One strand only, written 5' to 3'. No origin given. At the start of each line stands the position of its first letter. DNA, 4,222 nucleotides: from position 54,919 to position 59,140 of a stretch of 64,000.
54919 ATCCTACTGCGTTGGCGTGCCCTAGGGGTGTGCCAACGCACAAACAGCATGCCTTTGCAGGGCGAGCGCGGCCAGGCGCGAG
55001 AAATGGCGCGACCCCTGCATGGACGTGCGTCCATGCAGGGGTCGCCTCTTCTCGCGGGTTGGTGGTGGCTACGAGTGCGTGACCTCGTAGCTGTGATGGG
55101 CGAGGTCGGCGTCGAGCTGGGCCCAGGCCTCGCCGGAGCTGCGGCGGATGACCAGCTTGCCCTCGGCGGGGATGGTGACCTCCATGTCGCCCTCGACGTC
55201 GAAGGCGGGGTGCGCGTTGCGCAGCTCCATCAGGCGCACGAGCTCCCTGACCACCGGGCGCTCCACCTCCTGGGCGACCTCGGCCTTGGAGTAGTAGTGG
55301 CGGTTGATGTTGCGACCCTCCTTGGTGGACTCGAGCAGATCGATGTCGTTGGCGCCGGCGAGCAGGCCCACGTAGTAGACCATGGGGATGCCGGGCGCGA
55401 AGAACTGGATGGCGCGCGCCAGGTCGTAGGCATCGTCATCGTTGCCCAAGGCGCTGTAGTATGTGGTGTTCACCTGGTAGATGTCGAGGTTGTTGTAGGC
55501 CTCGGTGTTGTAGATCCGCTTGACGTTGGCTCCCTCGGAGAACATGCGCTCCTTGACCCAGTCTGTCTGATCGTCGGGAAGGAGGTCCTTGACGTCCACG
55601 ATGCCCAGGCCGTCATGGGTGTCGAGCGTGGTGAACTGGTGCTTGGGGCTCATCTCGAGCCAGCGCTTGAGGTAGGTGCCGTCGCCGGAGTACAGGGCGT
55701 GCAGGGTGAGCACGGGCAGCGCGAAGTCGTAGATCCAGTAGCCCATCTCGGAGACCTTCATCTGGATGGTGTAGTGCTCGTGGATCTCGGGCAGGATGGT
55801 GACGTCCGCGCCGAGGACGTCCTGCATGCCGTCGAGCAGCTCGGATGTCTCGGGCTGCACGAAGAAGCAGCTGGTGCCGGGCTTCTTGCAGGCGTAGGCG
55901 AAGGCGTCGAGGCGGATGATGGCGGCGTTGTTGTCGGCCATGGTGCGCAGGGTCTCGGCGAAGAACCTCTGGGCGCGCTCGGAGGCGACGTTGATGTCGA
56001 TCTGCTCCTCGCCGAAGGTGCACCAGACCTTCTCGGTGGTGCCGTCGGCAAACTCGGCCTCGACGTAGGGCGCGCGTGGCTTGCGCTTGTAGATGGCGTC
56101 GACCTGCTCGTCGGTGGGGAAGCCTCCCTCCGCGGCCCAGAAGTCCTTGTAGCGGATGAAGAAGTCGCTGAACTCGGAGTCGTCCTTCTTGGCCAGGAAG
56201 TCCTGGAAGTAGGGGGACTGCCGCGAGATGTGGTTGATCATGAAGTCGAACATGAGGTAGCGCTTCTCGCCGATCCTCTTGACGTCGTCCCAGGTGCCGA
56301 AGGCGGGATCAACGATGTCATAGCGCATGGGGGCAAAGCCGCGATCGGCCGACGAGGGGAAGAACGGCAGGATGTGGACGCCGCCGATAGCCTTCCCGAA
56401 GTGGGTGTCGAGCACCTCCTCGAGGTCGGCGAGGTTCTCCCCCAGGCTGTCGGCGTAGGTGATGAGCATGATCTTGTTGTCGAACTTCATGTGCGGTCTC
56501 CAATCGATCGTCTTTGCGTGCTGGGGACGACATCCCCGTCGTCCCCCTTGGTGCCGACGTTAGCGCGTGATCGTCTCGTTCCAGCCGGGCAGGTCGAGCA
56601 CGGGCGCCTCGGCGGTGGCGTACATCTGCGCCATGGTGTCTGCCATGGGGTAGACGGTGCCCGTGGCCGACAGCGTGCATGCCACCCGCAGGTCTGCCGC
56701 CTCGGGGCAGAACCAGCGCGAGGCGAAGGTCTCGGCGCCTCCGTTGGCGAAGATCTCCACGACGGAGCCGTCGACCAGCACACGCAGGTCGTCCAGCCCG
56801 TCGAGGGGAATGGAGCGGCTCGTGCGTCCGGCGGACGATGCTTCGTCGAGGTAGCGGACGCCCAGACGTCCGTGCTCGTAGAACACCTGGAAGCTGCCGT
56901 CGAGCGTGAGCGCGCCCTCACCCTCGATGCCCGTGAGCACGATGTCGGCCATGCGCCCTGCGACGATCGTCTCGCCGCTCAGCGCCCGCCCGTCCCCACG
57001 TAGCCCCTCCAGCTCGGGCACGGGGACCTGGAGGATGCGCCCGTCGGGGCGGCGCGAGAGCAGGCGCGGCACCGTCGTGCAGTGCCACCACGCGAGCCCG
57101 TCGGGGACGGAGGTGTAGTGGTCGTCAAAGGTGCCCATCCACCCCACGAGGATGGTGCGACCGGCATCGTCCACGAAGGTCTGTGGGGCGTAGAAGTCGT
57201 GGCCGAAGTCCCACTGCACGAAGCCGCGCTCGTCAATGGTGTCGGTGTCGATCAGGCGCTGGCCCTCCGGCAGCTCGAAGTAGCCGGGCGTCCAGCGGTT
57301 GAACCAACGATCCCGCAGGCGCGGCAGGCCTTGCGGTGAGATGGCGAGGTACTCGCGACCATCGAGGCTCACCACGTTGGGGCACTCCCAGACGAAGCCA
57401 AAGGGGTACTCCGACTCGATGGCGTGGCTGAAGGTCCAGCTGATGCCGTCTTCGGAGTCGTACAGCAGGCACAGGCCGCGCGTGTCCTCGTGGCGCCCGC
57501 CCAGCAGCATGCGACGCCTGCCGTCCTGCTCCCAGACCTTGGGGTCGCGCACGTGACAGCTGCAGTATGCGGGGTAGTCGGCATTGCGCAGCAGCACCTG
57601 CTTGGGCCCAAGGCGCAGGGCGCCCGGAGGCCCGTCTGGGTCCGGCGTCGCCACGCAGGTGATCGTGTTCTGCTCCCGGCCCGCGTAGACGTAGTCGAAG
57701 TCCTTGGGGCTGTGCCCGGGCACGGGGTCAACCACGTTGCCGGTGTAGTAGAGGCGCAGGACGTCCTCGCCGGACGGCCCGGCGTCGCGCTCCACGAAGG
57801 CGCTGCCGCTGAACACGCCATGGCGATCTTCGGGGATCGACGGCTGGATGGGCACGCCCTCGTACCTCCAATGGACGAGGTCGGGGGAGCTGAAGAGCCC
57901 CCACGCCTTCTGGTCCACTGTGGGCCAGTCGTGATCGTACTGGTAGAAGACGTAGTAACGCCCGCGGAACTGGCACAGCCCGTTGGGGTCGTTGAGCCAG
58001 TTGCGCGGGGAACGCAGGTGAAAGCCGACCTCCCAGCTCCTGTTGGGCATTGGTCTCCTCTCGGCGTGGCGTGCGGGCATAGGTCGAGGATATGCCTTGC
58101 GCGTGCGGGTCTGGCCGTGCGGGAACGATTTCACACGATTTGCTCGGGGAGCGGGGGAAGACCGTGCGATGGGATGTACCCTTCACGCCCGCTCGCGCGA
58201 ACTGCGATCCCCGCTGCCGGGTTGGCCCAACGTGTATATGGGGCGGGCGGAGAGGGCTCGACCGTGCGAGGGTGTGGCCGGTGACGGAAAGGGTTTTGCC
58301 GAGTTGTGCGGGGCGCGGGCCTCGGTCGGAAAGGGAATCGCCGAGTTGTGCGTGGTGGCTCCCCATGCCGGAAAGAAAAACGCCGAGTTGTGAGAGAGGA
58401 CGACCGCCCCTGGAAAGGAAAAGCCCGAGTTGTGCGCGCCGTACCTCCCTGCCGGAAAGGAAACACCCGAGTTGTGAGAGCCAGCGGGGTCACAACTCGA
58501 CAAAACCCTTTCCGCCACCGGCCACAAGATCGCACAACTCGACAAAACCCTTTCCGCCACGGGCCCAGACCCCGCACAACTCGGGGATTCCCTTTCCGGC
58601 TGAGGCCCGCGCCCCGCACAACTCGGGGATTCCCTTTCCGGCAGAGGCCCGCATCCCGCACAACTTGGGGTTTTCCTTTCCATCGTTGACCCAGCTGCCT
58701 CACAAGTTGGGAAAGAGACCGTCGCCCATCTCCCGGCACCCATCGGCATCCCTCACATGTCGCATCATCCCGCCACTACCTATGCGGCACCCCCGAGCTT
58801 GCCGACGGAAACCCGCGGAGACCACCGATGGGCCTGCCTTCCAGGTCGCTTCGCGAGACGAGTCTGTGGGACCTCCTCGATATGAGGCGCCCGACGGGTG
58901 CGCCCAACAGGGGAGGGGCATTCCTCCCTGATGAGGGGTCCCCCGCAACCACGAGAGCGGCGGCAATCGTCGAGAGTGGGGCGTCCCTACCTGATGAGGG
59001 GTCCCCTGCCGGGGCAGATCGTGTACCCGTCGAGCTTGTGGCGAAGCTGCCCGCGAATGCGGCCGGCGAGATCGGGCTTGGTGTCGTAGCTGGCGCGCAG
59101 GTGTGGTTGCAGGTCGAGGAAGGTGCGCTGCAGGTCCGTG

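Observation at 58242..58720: Second locus of head-to-head 42-bp repeat arrays (locus 2 of 2)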

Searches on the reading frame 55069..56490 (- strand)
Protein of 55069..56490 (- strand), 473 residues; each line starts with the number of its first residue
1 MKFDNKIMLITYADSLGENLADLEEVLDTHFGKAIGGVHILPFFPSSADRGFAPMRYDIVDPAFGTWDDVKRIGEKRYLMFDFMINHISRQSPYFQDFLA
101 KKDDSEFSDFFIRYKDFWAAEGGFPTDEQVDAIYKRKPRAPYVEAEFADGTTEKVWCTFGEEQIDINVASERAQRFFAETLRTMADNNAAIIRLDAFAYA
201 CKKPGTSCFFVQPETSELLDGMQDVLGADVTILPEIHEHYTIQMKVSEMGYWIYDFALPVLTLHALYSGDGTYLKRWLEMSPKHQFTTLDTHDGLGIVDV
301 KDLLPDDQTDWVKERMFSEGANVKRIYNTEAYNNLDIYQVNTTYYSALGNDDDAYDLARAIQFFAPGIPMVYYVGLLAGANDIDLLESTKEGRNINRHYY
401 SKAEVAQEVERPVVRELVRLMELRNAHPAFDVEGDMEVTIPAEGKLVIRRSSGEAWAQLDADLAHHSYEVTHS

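Call 30: search_protein_families(library=pfam, proteins=[window:55069-56490:-], max_evalue=0.001)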
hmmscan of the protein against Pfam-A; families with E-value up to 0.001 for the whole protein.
window:55069-56490:- (473 aa): 1 family
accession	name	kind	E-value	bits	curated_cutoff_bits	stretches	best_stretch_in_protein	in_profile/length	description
PF00128.31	Alpha-amylase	-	2.9e-11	43.7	22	1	35-373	33-350/446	Alpha amylase, catalytic domain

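Call 39: find_encoding_contigs(protein=window:55069-56490:-, flank=10000, max_places=10)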
Protein window:55069-56490:- (473 aa): 23 contigs read that carry it; 8 places shown.
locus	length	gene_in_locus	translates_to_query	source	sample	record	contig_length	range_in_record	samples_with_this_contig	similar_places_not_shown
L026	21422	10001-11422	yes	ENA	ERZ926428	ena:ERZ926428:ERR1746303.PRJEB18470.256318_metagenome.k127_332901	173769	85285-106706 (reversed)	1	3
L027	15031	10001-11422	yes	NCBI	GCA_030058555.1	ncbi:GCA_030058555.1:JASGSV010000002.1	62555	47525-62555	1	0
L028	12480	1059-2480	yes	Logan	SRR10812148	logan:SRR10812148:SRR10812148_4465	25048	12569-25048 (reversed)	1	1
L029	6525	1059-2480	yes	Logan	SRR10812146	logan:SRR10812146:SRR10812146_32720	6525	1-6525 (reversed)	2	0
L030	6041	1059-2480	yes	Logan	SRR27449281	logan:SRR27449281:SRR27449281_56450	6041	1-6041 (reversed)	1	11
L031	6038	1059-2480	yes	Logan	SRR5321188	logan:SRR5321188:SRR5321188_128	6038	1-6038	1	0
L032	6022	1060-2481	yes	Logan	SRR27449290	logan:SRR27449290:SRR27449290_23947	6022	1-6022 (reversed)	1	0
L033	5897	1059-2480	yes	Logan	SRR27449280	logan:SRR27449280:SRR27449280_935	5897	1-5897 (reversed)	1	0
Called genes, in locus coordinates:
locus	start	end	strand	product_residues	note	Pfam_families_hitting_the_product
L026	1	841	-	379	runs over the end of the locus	PF00512:HisKA, PF02518:HATPase_c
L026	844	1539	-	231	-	PF00072:Response_reg, PF00486:Trans_reg_C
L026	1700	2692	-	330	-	PF06161:DUF975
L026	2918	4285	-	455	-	PF08245:Mur_ligase_M, PF08353:MurT_C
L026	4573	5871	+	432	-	PF14262:Cthe_2159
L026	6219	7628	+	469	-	-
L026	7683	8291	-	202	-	-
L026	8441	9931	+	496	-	PF00251:Glyco_hydro_32N, PF08244:Glyco_hydro_32C (weak)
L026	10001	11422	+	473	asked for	PF00128:Alpha-amylase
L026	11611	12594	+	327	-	PF00356:LacI, PF00532:Peripla_BP_1, PF13377:Peripla_BP_3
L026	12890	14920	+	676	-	PF00367:PTS_EIIB, PF02378:PTS_EIIC, PF00358:PTS_EIIA_1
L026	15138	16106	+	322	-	PF00294:PfkB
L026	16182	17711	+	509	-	PF00251:Glyco_hydro_32N, PF08244:Glyco_hydro_32C (weak)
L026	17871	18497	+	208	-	PF02660:G3P_acyltransf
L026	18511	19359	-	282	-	PF08282:Hydrolase_3, PF05116:S6PP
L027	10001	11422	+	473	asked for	PF00128:Alpha-amylase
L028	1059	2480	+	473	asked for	PF00128:Alpha-amylase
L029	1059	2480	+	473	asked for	PF00128:Alpha-amylase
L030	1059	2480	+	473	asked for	PF00128:Alpha-amylase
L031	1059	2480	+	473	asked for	PF00128:Alpha-amylase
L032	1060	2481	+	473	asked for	PF00128:Alpha-amylase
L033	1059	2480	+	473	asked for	PF00128:Alpha-amylase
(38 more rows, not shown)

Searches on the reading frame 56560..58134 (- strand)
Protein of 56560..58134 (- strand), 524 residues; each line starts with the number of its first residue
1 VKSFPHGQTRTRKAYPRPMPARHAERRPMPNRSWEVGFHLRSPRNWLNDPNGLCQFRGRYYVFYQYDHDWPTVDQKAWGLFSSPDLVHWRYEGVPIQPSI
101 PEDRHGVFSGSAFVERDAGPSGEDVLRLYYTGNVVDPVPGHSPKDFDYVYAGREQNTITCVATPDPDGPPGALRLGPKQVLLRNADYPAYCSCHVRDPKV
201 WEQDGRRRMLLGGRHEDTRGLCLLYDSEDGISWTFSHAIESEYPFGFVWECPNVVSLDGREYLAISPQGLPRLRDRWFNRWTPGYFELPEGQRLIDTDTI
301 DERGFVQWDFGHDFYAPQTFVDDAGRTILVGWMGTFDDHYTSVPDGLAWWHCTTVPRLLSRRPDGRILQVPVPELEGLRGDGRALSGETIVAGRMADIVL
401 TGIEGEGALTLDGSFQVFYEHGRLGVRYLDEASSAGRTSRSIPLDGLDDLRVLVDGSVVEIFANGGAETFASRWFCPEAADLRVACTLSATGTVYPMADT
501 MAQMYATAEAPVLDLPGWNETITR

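Call 7: search_protein_families(library=pfam, proteins=[window:56560-58134:-], max_evalue=0.01)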
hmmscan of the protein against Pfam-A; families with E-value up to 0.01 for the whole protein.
window:56560-58134:- (524 aa): 2 families
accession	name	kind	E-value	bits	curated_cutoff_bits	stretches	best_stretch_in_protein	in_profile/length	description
PF00251.26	Glyco_hydro_32N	-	1.4e-66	225.6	22.1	1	39-371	1-307/307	Glycosyl hydrolases family 32 N-terminal domain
PF08244.19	Glyco_hydro_32C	-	1.5e-06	28.7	21.9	1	449-480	106-136/158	Glycosyl hydrolases family 32 C terminal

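Call 38: find_encoding_contigs(protein=window:56560-58050:-, flank=10000, max_places=10)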
Protein window:56560-58050:- (496 aa): no gene with exactly this product is on record in the collection.

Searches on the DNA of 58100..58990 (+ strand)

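Call 86: search_rna_families(source=window, start=58100, end=58990, threshold=evalue, max_evalue=1)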
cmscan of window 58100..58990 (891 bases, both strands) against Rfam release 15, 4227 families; matches with E-value up to 1: 4.
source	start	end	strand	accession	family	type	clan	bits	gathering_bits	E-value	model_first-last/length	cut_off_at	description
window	58313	58612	-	RF04159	MIR1437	Gene; miRNA;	-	38.1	168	9.9e-05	1-192/192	no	MIR1437 microRNA precursor family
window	58446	58605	-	RF03891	mir-2545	Gene; miRNA;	-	26.7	94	0.014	1-118/118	no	mir-2545 microRNA precursor family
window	58784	58825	-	RF03196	mir-6790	Gene; miRNA;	-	18.8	78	0.79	7-56/63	no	mir-6790 microRNA precursor family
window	58449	58644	-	RF04141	MIR8622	Gene; miRNA;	-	18.1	197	0.91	1-212/212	no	MIR8622 microRNA precursor family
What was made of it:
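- On Any Rfam RNA family: Only sub-threshold long-hairpin miRNA models match, for example 38 bits against a threshold of 168 (call 86).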

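Call 87: search_dna_similar(query=window:58240-58725:+, collection=plasmids, mode=distant, max_evalue=0.001, max_rows=10)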
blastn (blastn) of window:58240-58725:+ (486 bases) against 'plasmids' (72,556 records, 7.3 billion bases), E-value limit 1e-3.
No match.

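Call 88: search_dna_similar(query=window:58240-58725:+, collection=phages, mode=distant, max_evalue=0.001, max_rows=10)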
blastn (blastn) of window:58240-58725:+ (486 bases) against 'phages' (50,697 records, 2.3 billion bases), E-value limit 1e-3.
No match.
